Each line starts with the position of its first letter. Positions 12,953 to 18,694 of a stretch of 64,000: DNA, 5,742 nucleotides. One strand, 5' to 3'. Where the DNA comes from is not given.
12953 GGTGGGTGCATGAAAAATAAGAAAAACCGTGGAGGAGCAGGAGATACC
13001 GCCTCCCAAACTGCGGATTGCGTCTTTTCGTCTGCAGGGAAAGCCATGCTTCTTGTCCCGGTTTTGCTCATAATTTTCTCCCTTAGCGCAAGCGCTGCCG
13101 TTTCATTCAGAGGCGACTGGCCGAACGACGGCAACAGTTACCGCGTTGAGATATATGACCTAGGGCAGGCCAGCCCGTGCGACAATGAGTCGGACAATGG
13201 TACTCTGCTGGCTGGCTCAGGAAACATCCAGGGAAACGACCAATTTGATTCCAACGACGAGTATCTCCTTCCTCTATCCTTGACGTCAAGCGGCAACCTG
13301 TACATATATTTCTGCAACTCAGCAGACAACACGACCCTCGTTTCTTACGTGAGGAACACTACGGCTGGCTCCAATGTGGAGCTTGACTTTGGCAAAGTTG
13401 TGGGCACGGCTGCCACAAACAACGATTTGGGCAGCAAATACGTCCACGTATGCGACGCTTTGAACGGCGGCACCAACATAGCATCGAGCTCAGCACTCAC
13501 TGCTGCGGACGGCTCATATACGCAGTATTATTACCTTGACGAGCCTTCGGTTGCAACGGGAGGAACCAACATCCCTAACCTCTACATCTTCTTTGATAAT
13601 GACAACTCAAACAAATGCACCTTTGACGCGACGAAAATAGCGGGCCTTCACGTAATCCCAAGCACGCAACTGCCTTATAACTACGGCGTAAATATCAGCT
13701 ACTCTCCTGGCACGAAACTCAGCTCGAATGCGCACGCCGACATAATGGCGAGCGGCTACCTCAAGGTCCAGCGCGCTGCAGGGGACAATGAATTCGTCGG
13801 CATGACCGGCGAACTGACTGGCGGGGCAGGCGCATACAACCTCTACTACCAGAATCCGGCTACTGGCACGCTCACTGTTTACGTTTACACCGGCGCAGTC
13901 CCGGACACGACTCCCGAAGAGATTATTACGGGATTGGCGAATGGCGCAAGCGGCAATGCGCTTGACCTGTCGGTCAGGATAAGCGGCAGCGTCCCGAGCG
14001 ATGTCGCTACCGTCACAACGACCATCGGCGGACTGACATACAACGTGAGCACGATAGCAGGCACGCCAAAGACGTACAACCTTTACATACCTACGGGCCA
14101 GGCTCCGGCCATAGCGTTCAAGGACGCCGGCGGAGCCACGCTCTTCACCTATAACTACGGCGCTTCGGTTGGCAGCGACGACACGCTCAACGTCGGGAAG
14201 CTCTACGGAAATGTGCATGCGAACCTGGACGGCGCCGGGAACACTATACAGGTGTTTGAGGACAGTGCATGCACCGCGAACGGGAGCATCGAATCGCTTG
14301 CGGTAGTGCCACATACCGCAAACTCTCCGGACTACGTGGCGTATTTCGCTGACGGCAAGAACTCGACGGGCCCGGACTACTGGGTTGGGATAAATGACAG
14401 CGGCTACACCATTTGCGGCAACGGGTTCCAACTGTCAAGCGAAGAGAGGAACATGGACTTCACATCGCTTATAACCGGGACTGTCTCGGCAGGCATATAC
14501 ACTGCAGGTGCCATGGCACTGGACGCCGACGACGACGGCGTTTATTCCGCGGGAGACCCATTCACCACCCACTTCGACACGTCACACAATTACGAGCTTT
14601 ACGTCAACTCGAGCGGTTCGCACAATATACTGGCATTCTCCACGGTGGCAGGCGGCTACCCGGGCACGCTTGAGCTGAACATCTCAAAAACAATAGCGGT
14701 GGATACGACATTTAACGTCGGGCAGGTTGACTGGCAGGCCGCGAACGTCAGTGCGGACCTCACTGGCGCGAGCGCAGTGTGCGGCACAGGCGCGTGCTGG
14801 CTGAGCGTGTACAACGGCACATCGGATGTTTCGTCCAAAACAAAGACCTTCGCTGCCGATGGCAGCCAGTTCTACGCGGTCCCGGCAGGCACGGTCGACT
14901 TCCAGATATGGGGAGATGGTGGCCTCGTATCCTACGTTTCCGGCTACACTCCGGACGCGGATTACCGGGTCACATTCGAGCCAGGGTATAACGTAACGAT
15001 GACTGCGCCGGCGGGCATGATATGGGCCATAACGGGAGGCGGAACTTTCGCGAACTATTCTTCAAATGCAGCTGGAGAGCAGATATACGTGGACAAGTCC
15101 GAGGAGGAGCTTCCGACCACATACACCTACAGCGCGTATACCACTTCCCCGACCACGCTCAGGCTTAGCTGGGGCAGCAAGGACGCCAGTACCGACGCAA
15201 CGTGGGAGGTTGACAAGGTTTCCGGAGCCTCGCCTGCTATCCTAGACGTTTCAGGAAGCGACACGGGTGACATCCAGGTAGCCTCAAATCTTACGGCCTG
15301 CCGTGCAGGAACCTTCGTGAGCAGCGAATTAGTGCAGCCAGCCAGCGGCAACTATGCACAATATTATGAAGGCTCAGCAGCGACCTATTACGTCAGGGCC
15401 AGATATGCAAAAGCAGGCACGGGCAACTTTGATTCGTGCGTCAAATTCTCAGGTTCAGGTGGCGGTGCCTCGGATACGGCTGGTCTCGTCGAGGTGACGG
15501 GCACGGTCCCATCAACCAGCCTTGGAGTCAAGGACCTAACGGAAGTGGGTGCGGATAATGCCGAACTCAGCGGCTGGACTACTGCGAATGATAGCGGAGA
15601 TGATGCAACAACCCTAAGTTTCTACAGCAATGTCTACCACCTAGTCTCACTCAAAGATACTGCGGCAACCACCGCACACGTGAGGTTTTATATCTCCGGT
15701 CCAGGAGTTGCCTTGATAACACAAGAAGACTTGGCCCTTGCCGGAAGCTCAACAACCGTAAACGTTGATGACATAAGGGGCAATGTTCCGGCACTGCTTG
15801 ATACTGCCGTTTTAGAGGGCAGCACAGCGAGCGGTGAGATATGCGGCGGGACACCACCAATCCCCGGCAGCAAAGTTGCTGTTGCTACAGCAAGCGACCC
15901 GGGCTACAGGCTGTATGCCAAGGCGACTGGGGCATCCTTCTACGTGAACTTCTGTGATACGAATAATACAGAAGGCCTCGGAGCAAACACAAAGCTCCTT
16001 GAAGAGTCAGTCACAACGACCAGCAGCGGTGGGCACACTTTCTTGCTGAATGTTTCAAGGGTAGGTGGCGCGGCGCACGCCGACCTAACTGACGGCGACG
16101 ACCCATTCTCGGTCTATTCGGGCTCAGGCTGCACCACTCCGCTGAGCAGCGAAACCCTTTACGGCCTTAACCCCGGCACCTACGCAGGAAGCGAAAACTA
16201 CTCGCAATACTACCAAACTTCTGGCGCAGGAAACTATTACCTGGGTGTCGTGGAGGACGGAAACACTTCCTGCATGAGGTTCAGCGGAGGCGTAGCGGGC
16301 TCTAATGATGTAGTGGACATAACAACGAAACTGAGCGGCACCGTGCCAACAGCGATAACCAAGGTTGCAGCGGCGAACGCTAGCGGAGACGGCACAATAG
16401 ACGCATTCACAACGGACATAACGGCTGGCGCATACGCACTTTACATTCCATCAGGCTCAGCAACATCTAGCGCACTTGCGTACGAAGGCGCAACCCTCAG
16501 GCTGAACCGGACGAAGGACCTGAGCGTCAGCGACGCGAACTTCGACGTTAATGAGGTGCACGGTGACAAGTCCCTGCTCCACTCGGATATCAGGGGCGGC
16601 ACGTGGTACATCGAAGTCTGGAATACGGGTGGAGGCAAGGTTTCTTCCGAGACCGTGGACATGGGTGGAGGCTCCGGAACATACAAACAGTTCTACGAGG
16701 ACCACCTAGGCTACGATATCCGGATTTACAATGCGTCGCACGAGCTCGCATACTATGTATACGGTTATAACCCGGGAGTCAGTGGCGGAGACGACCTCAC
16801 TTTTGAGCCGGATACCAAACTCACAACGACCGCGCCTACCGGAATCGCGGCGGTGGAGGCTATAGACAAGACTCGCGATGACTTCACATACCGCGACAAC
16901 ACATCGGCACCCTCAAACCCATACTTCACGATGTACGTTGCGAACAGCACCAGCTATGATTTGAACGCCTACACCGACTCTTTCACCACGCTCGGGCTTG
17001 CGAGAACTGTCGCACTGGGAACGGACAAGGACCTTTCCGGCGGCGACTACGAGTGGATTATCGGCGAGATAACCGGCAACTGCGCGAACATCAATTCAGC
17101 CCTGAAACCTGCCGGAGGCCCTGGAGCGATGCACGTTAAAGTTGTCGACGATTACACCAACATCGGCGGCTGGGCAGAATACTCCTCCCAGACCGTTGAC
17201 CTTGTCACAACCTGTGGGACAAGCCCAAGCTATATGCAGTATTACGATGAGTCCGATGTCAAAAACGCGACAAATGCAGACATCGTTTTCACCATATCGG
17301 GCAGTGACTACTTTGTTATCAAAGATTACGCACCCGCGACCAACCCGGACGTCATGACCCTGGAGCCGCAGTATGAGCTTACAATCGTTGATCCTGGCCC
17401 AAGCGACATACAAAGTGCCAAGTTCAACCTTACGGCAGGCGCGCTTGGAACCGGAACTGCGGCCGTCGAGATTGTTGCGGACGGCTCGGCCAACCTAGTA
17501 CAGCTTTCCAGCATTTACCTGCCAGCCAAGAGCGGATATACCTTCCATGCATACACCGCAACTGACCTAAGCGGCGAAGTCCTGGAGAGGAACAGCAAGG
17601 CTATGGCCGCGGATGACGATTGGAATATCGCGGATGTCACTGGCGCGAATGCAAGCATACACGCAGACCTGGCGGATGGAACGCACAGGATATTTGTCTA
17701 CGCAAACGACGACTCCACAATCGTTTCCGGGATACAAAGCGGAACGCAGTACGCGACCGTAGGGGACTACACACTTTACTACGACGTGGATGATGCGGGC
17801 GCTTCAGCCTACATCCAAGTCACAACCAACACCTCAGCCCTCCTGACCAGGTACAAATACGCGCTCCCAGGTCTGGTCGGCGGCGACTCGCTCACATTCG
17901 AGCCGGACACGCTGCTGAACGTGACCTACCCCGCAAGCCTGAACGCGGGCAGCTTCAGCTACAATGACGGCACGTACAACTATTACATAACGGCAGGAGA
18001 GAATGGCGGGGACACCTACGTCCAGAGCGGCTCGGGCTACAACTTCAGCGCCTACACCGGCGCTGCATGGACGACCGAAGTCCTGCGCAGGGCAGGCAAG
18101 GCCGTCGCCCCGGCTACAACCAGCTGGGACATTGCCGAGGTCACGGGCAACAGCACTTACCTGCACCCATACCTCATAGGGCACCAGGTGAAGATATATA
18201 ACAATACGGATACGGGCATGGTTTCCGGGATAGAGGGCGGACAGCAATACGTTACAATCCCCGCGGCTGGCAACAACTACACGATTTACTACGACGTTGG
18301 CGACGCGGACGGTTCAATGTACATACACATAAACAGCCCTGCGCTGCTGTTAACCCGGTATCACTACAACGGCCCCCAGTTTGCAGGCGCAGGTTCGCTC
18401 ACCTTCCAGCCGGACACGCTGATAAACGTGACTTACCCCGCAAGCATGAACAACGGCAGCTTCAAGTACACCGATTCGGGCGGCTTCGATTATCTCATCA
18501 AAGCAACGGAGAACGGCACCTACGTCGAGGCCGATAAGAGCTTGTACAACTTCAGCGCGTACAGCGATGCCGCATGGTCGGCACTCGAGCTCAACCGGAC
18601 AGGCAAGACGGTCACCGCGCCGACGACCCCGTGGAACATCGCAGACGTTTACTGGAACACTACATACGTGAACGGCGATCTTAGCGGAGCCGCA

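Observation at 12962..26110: Operon of a 3456-aa secreted giant protein plus two C-terminally anchored surface proteins sharing a Cys-bracketed ~95-aa domain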

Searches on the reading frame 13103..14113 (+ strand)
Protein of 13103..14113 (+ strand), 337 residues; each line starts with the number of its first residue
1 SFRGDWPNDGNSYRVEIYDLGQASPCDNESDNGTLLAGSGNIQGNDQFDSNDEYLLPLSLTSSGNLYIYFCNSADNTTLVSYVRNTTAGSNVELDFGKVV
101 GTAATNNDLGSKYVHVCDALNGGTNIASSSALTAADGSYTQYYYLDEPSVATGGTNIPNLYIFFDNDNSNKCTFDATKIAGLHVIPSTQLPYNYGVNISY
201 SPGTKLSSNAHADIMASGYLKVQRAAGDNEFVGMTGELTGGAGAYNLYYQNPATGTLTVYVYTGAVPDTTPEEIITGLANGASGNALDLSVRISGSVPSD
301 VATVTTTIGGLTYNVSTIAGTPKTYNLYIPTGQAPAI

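Call 97: search_protein_families(library=pfam, proteins=[window:13103-14113:+], max_evalue=10)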
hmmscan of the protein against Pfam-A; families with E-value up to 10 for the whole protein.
window:13103-14113:+ (337 aa): 0 families

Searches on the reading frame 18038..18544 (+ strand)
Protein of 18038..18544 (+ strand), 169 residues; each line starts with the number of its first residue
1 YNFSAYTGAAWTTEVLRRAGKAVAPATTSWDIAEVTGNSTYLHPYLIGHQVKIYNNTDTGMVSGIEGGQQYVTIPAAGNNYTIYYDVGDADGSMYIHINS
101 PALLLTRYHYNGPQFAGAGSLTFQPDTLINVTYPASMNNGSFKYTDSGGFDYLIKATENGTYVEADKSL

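Call 84: predict_structure(alignment_id=A5)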
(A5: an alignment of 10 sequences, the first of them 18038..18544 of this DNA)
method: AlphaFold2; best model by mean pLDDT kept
length: 169 residues; sequences in the alignment: 10
mean_pLDDT: 70.2   pTM: 0.69
mean pLDDT of the five models: 70.2, 51.7, 37.3, 35.5, 35.2
residues with pLDDT >= 90: 7; 70-90: 86; 50-70: 66; < 50: 10
segments of 3 or more residues with pLDDT < 50: 62-68
pLDDT, mean of each block of 10 residues (from residue 1): 69 62 60 85 87 66 45 87 79 74 65 64 83 67 70 69 62
secondary structure, 60 per line:
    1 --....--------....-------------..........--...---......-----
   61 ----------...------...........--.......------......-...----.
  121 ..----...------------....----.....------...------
elements in order: E3-6 E15-18 E32-38 E50-55 E71-73 E80-86 H87-90 E93-99 E106-111 E120-122 E127-129 E142-145 E150-154 E161-163

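Call 87: fold_search(model_id=the predicted structure, library=pdb)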
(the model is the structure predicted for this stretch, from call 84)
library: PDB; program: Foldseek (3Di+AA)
matches with E <= 10: 275; with E <= 0.001: 0
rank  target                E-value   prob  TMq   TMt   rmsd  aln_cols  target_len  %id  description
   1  5ek8                  6.8e-02  0.54  0.29  0.10   9.1       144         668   14  Crystal structure of a 9R-lipoxygenase from Cyanothece PCC8801 at 2.7 Angstroms (released 2015-12-23)
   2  8dgw_A                6.8e-02  0.07  0.12  0.11  15.9       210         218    7  Crystal structure of HCoV-HKU1 spike stem helix peptide in complex with Fab of broadly neutralizing antibody CC95.108  (released 2023-01-25)
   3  5igx_H                1.0e-01  0.08  0.13  0.12  15.2       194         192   11  Crystal structure of NIH45-46 Fab germline precursor in complex with 426c.TM1deltaV1-3 gp120 (released 2016-04-06)
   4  9kwz_E                1.2e-01  0.23  0.24  0.20  18.4       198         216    4  Cryo-EM structure of the ICT01-BTN2A1/BTN3A1/BTN3A2 complex (released 2025-12-17)
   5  9j5m_C                1.6e-01  0.28  0.28  0.23  18.3       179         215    6  Cryo-EM structure of the ectodomain of BTN2A1-BTN3A1-BTN3A2 in complex with gdTCR (released 2025-05-21)
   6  4ilt_A                1.8e-01  0.69  0.35  0.37   7.2       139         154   18  Structure of the dioxygenase domain of SACTE_2871, a novel dioxygenase carbohydrate-binding protein fusion from the ce (released 2013-05-15)
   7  4hz1_A                1.8e-01  0.28  0.24  0.30  11.6       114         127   14  Crystal Structure of Pseudomonas aeruginosa azurin with iron(II) at the copper-binding site. (released 2012-12-12)
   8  1ag0_A                2.4e-01  0.25  0.24  0.29  11.6       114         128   13  STRUCTURE OF CYS 112 ASP AZURIN FROM PSEUDOMONAS AERUGINOSA (released 1997-10-29)
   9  3th1_B                2.5e-01  0.77  0.35  0.25   8.7       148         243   11  Crystal structure of chlorocatechol 1,2-dioxygenase from Pseudomonas putida (released 2012-08-22)
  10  5njd_V                2.5e-01  0.10  0.19  0.16  15.2       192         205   10  Structure of Interleukin 23 in complex with Briakinumab FAb (released 2018-01-03)
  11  5ikc_B                2.5e-01  0.04  0.13  0.11  17.3       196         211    9  X-RAY STRUCTURE OF THE N-TERMINAL DOMAIN OF HUMAN DOUBLECORTIN in complex with FAB (released 2016-05-18)
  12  3azu_A                2.7e-01  0.28  0.24  0.31  11.5       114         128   14  X-RAY CRYSTAL STRUCTURE OF THE TWO SITE-SPECIFIC MUTANTS HIS35GLN AND HIS35LEU OF AZURIN FROM PSEUDOMONAS AERUGINOSA (released 1993-07-15)
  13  7zbu_L                2.7e-01  0.11  0.22  0.20  15.7       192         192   10  CryoEM structure of SARS-CoV-2 spike monomer in complex with neutralising antibody P008_60 (released 2022-08-17)
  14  3sy6_A                2.8e-01  0.20  0.24  0.16  12.4       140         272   15  Crystal structure of a fimbrial protein BF1861 [Bacteroides fragilis NCTC 9343] (BF1861) from Bacteroides fragilis NCT (released 2011-08-24)
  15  2n0m_MODEL_1_A        3.0e-01  0.60  0.31  0.38   6.8       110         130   15  The solution structure of the soluble form of the Lipid-modified Azurin from Neisseria gonorrhoeae (released 2016-01-20)
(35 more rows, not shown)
